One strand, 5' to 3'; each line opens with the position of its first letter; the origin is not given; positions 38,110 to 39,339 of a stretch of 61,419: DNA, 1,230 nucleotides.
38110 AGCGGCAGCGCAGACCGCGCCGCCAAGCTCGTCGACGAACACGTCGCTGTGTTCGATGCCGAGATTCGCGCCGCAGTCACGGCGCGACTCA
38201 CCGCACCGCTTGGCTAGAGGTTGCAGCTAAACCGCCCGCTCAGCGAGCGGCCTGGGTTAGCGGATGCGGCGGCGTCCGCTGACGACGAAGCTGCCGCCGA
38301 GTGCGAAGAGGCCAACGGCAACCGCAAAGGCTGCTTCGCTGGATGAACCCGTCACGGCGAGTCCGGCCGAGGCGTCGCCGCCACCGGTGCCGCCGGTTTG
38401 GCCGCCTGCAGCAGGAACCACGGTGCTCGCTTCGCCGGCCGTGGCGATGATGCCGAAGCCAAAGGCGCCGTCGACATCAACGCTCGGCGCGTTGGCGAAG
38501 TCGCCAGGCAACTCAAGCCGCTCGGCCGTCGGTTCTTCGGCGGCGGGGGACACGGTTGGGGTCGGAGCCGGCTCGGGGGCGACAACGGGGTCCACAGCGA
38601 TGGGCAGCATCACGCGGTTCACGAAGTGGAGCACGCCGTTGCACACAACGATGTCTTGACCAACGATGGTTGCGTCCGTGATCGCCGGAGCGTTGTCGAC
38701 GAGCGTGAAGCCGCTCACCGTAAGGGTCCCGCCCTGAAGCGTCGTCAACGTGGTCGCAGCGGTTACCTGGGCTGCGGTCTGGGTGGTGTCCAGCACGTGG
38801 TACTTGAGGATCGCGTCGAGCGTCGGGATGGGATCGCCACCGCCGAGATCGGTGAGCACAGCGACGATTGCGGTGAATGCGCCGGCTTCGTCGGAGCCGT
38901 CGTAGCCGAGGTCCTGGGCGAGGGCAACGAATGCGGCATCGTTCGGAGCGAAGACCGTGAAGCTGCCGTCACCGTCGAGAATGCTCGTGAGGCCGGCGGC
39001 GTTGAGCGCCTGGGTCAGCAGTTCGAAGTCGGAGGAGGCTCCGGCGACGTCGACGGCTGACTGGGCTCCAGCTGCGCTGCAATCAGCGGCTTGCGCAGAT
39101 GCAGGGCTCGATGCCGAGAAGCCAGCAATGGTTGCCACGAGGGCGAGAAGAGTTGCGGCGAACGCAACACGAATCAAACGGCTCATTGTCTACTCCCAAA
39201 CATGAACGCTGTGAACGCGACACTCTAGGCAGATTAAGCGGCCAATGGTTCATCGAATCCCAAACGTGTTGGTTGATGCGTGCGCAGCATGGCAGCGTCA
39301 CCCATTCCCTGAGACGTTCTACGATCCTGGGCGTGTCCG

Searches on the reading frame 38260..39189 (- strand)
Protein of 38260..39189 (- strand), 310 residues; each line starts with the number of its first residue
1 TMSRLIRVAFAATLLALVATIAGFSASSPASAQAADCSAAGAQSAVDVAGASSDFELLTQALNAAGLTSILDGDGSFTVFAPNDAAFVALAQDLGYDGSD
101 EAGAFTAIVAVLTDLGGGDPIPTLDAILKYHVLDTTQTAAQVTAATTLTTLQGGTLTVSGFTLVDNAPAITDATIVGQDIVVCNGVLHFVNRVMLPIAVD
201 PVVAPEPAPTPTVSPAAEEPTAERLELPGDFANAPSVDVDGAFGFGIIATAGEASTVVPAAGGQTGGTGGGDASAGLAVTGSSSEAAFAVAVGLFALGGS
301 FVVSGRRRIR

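Call 76: search_protein_families(library=pfam, proteins=[window:38260-39189:-], max_evalue=0.0001)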
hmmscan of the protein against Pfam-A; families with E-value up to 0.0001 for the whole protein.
window:38260-39189:- (310 aa): 1 family
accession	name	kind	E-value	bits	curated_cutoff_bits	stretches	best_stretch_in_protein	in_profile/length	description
PF02469.27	Fasciclin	-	1.8e-22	80.2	22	1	54-196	2-123/123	Fasciclin domain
